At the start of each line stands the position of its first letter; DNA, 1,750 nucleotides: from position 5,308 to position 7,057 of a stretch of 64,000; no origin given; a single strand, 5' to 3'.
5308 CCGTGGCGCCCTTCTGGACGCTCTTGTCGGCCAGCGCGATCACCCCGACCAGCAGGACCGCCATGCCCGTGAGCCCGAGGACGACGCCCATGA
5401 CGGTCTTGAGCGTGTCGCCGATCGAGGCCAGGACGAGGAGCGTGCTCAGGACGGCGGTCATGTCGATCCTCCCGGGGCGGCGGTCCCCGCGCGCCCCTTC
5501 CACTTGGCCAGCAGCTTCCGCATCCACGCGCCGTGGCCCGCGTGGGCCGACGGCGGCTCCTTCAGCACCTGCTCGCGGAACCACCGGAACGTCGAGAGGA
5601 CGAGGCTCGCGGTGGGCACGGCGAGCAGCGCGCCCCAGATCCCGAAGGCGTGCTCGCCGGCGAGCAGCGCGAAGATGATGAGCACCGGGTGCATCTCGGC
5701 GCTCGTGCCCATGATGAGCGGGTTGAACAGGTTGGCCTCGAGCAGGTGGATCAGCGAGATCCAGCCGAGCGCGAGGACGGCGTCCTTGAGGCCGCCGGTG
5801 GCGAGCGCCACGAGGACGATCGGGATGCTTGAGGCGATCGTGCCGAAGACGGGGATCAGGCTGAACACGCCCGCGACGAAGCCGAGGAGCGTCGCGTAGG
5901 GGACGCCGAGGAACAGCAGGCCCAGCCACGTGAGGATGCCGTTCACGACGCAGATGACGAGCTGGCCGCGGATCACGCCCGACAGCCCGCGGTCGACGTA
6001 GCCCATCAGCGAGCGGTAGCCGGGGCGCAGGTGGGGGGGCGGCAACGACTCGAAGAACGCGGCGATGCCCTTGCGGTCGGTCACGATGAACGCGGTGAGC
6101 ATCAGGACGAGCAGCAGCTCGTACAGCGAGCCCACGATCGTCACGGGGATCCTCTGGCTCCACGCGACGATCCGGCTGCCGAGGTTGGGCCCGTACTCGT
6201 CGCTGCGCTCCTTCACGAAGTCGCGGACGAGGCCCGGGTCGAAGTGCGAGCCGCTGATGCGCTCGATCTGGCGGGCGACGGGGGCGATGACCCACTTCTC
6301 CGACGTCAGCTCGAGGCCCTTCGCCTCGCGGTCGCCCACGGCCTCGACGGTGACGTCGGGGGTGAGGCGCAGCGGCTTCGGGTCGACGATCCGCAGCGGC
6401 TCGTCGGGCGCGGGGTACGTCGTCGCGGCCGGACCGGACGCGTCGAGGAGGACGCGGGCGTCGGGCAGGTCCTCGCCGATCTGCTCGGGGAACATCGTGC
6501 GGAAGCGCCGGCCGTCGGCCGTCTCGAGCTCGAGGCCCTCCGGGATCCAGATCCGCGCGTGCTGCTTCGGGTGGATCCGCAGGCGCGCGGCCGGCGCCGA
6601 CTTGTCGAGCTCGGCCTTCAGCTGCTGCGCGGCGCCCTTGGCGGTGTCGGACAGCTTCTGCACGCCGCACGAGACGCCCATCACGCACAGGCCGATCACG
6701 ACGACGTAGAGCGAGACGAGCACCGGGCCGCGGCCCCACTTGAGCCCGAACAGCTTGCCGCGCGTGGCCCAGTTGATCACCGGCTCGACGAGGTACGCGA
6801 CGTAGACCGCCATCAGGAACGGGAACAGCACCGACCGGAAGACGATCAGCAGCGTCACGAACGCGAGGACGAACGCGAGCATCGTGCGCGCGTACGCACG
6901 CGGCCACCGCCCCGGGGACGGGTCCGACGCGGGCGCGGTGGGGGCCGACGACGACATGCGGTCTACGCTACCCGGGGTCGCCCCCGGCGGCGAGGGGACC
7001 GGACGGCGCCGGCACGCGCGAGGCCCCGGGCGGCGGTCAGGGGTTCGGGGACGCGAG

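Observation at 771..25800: Second structured repeat family: hairpin units with conserved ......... loop and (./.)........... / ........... arms, clustered around the giant-gene locus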

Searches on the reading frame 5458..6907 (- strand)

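Call 16: search_protein_families(library=pfam, proteins=[window:5458-6907:-])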
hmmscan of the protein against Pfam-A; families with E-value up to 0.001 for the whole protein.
window:5458-6907:- (483 aa): 0 families

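Call 61: search_protein_families(library=pfam, proteins=[window:5458-6907:-], max_evalue=0.01)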
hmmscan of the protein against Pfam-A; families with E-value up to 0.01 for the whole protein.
window:5458-6907:- (483 aa): 0 families
